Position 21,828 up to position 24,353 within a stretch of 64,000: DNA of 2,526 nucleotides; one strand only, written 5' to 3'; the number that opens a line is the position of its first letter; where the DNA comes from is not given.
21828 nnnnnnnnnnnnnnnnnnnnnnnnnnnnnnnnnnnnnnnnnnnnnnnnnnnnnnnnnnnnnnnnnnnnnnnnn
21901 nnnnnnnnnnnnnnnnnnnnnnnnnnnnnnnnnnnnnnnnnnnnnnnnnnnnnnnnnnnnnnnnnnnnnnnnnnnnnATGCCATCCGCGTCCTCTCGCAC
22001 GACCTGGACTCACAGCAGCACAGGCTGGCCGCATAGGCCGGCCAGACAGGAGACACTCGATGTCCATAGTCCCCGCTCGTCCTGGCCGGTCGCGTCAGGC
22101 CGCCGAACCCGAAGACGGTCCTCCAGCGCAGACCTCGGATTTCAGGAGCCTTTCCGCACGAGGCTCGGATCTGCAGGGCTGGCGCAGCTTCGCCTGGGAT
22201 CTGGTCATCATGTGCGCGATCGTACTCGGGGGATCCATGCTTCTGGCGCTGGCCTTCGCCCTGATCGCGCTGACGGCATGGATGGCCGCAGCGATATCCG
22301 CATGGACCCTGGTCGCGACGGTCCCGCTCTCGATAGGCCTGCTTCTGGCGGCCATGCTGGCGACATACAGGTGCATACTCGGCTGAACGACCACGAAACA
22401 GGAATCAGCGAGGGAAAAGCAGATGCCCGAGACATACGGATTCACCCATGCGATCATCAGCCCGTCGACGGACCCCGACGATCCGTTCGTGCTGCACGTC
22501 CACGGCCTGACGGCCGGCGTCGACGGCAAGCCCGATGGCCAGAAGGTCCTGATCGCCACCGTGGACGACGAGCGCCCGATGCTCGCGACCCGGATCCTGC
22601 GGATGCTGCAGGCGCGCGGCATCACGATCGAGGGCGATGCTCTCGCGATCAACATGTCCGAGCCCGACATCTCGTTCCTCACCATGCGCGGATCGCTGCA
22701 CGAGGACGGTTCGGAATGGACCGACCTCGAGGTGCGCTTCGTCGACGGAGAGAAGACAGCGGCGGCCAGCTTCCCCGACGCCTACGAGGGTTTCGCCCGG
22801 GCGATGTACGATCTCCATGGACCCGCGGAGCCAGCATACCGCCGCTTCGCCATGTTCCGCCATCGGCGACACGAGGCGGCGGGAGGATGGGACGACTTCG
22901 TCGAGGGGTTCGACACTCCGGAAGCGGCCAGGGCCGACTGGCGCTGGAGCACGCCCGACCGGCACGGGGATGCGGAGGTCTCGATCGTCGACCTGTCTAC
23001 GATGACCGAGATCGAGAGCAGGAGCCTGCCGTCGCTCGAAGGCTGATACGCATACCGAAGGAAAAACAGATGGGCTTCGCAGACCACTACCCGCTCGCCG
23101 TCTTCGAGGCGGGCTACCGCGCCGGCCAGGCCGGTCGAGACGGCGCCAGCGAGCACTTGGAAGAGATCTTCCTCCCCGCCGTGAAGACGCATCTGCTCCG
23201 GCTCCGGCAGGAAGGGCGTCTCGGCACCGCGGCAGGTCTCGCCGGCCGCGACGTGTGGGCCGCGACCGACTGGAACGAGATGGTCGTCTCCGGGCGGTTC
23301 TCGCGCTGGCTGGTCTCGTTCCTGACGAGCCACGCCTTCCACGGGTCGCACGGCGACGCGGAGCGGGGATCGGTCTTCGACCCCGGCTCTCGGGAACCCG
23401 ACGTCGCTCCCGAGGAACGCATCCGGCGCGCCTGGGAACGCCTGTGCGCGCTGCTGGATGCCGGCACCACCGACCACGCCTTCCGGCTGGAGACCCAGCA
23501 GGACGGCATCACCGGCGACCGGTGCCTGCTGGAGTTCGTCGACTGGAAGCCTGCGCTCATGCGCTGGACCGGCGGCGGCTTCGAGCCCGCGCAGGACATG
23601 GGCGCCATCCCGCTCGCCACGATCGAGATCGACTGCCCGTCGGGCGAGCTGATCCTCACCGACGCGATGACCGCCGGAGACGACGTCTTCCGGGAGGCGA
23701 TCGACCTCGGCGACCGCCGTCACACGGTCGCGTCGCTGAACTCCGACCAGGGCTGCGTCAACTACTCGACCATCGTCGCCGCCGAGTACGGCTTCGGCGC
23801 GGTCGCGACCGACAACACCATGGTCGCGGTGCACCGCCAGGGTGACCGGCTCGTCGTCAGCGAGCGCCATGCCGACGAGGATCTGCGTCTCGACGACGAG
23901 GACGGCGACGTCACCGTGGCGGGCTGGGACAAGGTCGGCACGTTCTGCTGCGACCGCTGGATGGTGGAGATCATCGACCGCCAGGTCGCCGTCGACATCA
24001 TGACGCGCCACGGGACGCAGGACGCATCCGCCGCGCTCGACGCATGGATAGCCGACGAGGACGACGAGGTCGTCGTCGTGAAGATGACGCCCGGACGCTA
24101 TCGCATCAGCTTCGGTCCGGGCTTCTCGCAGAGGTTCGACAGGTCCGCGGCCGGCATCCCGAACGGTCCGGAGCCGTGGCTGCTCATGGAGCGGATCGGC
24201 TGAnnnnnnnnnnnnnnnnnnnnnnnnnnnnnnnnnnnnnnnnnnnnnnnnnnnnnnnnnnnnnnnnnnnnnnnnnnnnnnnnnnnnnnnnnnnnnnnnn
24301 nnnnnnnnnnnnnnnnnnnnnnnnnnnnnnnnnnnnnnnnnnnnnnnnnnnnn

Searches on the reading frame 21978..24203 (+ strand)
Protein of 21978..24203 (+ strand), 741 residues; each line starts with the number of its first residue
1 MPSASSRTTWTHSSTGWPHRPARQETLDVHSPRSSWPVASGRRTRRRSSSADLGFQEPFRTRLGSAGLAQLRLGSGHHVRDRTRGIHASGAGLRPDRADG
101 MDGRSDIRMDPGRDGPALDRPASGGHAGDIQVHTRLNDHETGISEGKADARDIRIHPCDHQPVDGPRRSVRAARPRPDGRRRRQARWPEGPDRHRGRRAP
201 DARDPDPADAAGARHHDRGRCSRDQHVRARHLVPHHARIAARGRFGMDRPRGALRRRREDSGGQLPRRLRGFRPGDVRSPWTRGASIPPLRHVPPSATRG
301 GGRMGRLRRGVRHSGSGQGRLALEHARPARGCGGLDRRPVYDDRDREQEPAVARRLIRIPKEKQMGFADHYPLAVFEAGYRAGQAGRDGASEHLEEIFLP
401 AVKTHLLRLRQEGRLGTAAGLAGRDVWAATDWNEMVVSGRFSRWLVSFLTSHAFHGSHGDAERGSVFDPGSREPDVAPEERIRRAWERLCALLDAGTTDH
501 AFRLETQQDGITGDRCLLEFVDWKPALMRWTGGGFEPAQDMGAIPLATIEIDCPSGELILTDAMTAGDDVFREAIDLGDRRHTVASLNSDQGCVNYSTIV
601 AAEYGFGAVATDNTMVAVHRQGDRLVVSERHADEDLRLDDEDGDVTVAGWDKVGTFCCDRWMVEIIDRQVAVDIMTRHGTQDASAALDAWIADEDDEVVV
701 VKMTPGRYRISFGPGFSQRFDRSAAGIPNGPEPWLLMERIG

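Call 19: search_protein_families(library=pfam, proteins=[window:21978-24203:+], max_evalue=0.001)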
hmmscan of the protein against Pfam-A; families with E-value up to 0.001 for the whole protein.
window:21978-24203:+ (741 aa): 0 families

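Call 47: search_protein_families(library=phrogs, proteins=[window:21978-24203:+], max_evalue=0.001)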
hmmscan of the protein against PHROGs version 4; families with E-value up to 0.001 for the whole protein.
window:21978-24203:+ (741 aa): 1 family
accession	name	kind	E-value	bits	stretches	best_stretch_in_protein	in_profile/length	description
phrog_33592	-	unknown function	2.6e-07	30.5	1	548-711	169-318/553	-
